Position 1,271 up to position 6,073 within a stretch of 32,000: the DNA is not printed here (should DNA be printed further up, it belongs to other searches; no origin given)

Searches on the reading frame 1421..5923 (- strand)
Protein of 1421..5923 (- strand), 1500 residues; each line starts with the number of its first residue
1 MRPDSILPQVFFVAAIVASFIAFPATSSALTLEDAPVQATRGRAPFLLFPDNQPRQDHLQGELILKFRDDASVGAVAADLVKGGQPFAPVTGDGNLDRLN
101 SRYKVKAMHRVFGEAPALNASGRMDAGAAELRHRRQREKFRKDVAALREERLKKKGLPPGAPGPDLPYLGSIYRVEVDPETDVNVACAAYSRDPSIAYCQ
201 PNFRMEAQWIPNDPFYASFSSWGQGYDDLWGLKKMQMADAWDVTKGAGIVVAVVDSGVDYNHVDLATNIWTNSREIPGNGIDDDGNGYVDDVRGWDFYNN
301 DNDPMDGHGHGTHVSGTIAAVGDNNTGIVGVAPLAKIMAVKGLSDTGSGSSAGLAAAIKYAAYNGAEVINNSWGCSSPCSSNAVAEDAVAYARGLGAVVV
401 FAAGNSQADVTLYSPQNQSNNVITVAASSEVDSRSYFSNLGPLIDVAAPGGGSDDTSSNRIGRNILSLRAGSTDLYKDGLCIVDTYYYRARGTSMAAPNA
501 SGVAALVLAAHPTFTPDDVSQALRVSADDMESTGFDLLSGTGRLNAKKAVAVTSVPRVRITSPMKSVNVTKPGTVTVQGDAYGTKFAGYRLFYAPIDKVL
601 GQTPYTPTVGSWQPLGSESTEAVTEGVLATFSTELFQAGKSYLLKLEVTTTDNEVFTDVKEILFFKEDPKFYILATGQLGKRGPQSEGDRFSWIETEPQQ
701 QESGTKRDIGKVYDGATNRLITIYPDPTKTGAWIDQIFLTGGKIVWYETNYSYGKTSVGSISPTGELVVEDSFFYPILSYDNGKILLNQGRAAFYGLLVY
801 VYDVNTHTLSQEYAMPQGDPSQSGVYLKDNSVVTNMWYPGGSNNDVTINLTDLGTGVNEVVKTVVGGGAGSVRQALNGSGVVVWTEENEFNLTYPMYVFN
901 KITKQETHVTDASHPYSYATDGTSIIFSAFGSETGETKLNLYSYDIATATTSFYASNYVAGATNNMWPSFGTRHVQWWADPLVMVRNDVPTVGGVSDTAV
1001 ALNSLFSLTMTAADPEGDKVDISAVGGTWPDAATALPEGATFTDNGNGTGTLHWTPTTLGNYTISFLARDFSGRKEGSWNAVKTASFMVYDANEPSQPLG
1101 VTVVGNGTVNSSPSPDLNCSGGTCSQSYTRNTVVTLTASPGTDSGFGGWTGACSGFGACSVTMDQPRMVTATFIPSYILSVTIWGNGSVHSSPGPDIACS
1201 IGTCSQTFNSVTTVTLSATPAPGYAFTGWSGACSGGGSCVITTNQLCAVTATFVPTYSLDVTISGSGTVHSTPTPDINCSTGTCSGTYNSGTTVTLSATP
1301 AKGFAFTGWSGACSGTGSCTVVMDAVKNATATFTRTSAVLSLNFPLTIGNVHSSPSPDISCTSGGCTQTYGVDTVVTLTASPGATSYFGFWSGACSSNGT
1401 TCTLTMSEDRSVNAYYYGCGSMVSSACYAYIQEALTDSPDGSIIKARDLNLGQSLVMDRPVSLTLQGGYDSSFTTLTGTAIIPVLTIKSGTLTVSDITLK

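Call 59: search_protein_families(library=pfam, proteins=[window:1421-5923:-])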
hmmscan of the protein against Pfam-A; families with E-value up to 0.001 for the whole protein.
window:1421-5923:- (1500 aa): 3 families
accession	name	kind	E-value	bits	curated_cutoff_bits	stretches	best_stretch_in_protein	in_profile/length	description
PF00082.27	Peptidase_S8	-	3e-58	197.9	21.8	1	246-542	1-288/288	Subtilase family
PF18998.6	Flg_new_2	-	2.3e-30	104.8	23.6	3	1281-1336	12-72/73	Divergent InlB B-repeat domain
PF09479.16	Flg_new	-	4.6e-08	33.5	27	0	1281-1320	9-49/65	Listeria-Bacteroides repeat domain (List_Bact_rpt)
